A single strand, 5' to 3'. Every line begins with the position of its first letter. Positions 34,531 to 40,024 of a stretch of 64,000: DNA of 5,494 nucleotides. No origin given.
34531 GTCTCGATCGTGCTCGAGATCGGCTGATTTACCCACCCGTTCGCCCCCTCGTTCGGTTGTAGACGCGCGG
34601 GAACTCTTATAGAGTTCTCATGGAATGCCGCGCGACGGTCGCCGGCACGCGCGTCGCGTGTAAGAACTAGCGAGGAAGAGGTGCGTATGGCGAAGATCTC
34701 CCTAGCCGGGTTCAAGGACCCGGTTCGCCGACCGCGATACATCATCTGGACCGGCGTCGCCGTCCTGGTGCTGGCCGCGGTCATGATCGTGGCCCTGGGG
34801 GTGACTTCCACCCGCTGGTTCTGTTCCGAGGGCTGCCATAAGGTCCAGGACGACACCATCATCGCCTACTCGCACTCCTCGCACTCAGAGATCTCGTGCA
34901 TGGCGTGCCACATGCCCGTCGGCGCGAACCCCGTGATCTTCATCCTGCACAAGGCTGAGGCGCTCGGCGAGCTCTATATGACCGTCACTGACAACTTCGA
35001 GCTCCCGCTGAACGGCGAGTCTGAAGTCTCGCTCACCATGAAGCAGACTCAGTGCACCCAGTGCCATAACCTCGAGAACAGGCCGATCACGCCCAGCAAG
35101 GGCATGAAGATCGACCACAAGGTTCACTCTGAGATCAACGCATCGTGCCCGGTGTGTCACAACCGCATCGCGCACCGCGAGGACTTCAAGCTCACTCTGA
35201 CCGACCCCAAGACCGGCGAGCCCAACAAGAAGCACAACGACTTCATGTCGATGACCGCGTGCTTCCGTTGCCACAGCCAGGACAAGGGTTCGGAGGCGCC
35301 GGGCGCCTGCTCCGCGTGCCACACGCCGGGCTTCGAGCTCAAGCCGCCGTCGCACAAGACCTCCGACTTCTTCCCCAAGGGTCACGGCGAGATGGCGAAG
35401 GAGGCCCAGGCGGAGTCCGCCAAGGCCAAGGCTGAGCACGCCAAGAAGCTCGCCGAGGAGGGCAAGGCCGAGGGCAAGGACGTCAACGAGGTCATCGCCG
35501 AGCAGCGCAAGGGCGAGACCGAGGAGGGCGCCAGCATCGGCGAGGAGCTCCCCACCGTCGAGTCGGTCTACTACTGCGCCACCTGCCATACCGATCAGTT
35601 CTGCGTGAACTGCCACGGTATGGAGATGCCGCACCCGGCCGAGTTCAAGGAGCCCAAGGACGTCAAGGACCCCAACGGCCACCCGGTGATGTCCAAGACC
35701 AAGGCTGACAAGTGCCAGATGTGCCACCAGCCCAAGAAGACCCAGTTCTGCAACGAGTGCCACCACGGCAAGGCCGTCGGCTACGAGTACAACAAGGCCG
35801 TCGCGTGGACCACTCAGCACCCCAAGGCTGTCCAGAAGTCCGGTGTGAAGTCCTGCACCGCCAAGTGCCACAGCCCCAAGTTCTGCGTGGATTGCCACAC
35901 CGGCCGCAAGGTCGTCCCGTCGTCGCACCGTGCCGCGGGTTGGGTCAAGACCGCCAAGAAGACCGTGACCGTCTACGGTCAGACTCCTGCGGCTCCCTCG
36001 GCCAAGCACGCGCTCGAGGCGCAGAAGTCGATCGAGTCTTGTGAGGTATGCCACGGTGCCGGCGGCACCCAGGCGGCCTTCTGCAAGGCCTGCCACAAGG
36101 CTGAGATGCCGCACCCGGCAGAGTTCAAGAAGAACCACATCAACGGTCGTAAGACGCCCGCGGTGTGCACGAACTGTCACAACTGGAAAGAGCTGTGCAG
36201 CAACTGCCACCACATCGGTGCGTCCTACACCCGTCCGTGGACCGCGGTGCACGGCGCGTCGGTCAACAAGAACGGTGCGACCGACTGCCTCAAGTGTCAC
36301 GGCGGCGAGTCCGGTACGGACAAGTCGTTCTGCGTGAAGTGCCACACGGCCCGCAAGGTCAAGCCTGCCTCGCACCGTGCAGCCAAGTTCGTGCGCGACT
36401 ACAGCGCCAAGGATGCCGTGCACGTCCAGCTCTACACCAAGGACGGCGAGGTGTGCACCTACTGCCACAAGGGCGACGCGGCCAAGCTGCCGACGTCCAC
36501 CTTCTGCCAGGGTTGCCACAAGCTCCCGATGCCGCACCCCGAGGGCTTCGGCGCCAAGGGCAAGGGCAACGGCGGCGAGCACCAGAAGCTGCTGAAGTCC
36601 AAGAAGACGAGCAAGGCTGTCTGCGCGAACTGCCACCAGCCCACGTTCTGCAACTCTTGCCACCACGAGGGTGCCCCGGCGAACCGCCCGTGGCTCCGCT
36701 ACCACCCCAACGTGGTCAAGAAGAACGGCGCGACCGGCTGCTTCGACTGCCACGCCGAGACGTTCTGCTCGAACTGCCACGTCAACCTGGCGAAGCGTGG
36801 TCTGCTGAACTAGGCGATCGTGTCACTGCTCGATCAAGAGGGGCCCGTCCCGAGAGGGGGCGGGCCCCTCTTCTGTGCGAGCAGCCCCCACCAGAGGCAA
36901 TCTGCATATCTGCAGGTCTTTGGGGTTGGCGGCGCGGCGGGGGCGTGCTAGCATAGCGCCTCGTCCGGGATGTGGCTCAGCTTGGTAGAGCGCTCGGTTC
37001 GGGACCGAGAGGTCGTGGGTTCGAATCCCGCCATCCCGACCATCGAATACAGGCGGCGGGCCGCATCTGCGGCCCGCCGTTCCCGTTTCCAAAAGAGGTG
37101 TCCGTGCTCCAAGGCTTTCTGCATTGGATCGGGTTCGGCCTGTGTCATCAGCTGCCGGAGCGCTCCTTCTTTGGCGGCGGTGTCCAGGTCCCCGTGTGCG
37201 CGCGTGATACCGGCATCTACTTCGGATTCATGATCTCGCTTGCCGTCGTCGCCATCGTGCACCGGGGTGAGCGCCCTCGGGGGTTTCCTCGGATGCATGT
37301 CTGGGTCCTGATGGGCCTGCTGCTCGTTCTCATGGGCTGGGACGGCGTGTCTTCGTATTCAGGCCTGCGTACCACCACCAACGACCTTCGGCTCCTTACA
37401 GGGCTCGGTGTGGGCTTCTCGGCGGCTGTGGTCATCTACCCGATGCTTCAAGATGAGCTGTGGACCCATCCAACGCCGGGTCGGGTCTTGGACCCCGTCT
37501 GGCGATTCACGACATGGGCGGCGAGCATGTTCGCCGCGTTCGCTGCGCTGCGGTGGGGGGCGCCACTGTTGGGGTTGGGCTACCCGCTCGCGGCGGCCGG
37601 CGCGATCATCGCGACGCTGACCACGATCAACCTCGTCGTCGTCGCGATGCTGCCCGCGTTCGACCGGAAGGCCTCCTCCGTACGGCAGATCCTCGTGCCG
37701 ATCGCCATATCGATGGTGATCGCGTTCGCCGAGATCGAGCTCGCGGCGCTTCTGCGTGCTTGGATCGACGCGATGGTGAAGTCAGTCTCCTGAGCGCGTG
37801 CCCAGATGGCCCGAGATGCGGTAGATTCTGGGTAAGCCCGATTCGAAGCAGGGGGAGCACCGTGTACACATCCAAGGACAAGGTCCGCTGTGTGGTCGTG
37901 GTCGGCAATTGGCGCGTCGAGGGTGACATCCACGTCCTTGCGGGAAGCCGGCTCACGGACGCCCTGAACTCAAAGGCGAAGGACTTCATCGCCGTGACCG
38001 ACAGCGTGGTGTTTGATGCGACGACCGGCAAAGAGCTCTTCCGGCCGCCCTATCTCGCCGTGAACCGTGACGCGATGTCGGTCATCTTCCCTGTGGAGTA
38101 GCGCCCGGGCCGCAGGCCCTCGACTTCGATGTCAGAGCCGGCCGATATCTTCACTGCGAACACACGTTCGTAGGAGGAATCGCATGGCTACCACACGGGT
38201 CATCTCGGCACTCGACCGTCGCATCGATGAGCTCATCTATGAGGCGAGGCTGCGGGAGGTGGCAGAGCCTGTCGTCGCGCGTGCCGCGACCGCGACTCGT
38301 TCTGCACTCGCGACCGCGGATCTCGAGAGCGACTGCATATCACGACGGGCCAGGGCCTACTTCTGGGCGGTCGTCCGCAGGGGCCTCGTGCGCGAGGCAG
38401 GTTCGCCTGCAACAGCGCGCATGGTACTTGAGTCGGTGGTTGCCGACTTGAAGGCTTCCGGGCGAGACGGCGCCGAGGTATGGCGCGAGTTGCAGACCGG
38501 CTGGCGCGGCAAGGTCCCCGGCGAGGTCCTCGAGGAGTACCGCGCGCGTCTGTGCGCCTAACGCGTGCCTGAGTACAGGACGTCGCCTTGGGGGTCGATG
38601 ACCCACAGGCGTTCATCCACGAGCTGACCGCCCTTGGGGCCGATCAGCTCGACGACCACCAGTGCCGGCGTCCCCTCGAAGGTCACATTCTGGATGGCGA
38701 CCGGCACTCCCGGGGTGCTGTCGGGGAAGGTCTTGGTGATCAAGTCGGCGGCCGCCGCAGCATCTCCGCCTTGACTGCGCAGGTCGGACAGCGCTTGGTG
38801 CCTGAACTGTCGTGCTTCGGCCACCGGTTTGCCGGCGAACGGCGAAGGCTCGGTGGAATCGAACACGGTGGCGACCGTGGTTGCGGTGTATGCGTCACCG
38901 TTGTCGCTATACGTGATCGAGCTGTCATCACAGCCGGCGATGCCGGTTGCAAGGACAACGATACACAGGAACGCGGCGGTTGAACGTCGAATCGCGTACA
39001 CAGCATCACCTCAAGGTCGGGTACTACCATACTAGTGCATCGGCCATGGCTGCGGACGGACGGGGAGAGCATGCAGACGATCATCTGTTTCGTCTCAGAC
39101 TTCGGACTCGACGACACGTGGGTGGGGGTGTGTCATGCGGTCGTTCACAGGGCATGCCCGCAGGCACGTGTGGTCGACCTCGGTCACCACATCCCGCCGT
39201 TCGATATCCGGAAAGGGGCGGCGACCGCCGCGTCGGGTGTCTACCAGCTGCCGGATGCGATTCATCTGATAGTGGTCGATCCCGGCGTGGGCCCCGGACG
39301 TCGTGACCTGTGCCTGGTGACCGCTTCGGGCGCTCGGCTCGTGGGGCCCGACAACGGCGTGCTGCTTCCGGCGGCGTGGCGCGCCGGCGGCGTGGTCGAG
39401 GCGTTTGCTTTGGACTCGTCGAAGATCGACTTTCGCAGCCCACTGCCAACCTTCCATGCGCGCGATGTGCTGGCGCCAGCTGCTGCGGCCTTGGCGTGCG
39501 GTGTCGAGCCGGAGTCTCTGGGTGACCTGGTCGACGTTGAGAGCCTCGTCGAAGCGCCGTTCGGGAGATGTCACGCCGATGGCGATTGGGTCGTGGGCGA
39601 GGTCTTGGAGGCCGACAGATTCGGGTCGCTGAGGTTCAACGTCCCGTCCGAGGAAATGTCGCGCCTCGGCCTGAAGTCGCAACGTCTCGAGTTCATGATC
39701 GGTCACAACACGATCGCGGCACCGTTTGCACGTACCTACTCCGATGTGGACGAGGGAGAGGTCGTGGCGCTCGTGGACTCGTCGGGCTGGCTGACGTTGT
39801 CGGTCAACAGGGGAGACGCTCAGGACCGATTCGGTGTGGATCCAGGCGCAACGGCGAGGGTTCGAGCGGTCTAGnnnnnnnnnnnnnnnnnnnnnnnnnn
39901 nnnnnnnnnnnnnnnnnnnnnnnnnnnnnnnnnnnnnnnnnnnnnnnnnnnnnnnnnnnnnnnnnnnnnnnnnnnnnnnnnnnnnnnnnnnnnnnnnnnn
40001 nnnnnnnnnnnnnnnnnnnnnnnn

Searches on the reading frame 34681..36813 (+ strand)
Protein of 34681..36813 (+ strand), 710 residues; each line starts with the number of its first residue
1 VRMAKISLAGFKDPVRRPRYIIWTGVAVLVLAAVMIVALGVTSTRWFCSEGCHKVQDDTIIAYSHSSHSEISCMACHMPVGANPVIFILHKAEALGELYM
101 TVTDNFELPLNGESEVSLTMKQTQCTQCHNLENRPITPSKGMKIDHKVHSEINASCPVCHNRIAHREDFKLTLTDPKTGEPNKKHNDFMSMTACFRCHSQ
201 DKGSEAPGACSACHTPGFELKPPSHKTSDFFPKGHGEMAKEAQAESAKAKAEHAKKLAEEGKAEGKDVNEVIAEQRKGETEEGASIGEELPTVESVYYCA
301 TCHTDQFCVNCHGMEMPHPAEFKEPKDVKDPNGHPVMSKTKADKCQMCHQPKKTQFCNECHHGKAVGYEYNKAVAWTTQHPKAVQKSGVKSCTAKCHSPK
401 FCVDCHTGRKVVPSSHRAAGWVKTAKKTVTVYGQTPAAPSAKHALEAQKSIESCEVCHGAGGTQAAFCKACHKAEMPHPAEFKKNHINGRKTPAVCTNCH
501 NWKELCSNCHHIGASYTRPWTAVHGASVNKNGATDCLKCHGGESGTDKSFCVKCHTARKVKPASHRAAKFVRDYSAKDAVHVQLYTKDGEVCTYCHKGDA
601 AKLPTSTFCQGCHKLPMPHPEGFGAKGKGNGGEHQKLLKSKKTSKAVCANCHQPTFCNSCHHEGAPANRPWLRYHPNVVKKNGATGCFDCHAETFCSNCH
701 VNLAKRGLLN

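Call 41: search_protein_families(library=pfam, proteins=[window:34681-36813:+], max_evalue=0.0001)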
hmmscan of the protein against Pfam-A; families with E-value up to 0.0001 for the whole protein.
window:34681-36813:+ (710 aa): 4 families
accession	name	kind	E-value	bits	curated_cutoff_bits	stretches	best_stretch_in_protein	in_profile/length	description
PF03264.19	Cytochrom_NNT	-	4.4e-14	53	24.1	1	25-166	16-170/174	NapC/NirT cytochrome c family, N-terminal region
PF22113.1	Mtrc-MtrF_II-IV_dom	-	1.2e-13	51.4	30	1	51-202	11-167/176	Outer membrane cytochrome MtrC/MtrF-like, domains II/IV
PF14522.11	Cytochrome_C7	-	4.5e-10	39.6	24.8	1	144-215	3-67/67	Cytochrome c7 and related cytochrome c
PF14537.11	Cytochrom_c3_2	-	4.4e-06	27.5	25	0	533-614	6-79/79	Cytochrome c3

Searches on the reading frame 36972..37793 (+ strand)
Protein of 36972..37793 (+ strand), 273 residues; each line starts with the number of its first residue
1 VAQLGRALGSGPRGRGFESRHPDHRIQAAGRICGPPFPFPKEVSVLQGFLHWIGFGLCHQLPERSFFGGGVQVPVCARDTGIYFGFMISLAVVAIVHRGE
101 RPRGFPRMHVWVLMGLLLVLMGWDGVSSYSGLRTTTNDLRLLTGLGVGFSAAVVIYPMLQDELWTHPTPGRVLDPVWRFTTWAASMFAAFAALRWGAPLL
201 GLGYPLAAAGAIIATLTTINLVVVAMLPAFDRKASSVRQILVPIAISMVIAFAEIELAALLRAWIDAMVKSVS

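Call 41: search_protein_families(library=pfam, proteins=[window:36972-37793:+], max_evalue=0.0001)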
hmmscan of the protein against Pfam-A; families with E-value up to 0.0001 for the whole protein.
window:36972-37793:+ (273 aa): 1 family
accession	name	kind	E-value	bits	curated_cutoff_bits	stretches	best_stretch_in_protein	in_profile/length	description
PF09858.14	DUF2085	-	9.5e-26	90.5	25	1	58-153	1-89/90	Predicted membrane protein (DUF2085)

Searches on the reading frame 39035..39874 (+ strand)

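Call 41: search_protein_families(library=pfam, proteins=[window:39035-39874:+], max_evalue=0.0001)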
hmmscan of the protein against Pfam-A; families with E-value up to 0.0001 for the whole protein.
window:39035-39874:+ (279 aa): 2 families
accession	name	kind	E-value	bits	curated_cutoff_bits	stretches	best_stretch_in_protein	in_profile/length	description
PF01887.21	SAM_HAT_N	-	4.3e-41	140.5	26.3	1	17-163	1-145/145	SAM hydroxide adenosyltransferase N-terminal domain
PF20257.3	SAM_HAT_C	-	5.8e-20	71.8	25.5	1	188-273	1-82/84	SAM hydroxide adenosyltransferase C-terminal domain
